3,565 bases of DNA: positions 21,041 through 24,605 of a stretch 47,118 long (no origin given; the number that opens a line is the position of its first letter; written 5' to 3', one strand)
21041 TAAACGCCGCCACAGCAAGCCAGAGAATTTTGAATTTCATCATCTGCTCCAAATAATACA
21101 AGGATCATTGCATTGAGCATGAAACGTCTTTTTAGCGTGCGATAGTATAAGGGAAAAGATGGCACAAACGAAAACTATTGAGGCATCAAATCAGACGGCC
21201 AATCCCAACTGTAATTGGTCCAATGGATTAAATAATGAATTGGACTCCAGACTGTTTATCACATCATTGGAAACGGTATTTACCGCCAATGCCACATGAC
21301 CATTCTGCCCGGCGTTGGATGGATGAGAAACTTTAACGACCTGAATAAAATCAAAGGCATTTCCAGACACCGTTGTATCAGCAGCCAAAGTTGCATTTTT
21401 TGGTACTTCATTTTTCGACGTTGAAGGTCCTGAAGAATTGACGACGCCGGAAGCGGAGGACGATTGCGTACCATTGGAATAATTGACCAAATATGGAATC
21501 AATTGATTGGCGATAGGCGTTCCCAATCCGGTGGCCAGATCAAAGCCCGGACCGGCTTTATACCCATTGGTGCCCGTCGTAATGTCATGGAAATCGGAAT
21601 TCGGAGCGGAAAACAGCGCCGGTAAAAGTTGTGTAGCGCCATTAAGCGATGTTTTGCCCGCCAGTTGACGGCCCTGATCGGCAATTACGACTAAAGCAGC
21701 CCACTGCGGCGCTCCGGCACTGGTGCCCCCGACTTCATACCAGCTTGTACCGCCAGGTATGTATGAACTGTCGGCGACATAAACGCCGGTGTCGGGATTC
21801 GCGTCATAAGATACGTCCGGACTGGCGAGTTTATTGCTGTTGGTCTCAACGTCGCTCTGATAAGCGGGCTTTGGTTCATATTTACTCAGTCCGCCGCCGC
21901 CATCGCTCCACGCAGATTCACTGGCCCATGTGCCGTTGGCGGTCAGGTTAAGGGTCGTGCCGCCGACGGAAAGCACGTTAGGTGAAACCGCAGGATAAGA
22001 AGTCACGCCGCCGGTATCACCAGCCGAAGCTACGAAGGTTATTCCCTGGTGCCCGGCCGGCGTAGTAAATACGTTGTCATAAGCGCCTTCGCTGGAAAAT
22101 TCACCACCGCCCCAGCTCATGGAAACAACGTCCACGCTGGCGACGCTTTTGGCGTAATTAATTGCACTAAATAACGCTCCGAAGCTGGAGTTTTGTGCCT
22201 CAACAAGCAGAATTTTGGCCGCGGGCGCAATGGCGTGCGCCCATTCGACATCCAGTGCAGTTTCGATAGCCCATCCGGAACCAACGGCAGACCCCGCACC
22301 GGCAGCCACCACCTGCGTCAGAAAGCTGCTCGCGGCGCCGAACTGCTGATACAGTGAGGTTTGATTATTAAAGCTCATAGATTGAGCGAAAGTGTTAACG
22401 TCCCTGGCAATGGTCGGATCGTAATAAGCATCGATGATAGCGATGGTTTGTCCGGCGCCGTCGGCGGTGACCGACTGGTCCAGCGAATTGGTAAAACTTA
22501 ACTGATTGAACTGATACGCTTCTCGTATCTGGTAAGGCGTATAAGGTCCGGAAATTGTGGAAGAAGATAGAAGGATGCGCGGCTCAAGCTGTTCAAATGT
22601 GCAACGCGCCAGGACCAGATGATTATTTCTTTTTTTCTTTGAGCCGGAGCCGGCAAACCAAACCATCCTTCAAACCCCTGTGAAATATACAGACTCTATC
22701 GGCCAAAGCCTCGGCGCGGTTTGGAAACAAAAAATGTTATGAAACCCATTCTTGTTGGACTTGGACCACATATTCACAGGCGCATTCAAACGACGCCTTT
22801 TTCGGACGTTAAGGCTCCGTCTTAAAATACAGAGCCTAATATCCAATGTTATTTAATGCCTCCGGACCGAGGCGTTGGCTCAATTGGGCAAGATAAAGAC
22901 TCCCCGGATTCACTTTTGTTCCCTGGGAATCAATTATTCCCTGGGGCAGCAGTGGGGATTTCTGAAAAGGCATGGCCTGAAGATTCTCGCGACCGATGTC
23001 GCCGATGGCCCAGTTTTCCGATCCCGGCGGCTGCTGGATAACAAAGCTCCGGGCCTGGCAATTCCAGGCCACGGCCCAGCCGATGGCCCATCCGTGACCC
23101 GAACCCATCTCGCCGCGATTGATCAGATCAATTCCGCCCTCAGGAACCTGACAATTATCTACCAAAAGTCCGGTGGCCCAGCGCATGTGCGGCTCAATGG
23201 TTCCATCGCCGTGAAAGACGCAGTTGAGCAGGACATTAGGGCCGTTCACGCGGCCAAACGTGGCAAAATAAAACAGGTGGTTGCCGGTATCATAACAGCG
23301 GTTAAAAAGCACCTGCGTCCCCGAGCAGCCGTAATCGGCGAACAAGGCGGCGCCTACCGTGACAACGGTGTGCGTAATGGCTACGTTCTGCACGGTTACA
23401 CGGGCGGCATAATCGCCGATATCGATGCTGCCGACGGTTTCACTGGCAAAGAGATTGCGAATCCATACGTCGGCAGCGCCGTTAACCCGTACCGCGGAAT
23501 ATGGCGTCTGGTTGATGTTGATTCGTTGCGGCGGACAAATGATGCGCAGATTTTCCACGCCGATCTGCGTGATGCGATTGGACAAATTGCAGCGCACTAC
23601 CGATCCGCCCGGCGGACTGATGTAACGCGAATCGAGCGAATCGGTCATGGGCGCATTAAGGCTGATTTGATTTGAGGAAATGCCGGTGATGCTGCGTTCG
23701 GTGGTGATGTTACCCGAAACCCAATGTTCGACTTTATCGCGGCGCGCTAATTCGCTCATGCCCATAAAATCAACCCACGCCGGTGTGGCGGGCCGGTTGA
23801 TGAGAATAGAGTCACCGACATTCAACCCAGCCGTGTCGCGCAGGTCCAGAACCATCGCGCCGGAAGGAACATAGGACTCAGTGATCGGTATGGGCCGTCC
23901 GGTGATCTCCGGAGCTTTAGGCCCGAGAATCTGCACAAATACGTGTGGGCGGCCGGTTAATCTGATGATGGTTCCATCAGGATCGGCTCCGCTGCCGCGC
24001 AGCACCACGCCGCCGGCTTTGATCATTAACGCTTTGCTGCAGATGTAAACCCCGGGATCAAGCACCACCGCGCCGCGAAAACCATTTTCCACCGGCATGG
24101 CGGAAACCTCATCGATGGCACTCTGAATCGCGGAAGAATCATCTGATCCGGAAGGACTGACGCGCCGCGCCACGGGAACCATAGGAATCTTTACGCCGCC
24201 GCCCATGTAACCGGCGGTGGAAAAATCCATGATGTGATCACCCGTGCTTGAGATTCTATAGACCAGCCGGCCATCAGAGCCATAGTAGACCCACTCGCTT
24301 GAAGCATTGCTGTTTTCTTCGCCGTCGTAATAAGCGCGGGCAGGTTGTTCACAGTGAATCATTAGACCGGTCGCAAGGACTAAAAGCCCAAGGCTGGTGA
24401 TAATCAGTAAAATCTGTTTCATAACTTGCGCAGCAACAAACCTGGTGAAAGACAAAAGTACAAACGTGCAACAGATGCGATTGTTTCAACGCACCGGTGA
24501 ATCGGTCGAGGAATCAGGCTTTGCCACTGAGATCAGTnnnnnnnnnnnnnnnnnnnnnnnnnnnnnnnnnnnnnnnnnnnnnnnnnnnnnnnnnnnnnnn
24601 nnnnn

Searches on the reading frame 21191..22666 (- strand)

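Call 5: search_protein_families(library=pfam, proteins=[window:21191-22666:-], max_evalue=0.001)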
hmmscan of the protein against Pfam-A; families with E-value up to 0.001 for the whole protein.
window:21191-22666:- (491 aa): 0 families

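Call 89: search_protein_families(library=padloc, proteins=[window:21191-22666:-], max_evalue=0.01)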
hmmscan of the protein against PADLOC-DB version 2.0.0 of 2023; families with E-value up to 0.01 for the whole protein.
window:21191-22666:- (491 aa): 0 families

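Call 90: search_protein_families(library=ncbifam, proteins=[window:21191-22666:-], max_evalue=0.01)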
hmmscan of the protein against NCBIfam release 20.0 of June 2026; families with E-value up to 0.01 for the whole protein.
window:21191-22666:- (491 aa): 2 families
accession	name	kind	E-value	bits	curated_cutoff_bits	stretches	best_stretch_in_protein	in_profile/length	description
NF012209.1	LEPR-8K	domain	0.00018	21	17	1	24-35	3-14/24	LEPR-XLL domain-containing protein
NF049966.1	QH_SP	equivalog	0.00025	20.5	165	1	125-237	37-143/219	subtilisin-like serine protease QhpE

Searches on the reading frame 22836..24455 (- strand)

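Call 5: search_protein_families(library=pfam, proteins=[window:22836-24455:-], max_evalue=0.001)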
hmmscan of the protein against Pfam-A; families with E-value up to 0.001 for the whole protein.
window:22836-24455:- (539 aa): 0 families

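Call 89: search_protein_families(library=padloc, proteins=[window:22836-24455:-], max_evalue=0.01)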
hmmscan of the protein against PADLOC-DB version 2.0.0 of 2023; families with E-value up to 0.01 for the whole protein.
window:22836-24455:- (539 aa): 0 families

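Call 90: search_protein_families(library=ncbifam, proteins=[window:22836-24455:-], max_evalue=0.01)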
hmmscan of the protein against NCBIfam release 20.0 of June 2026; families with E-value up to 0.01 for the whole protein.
window:22836-24455:- (539 aa): 1 family
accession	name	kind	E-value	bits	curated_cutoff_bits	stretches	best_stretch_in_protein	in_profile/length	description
NF058554.1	BT_3328_fam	equivalog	0.0055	15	1100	0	508-530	808-830/840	BT3328 family hyaluronic acid endo-lyase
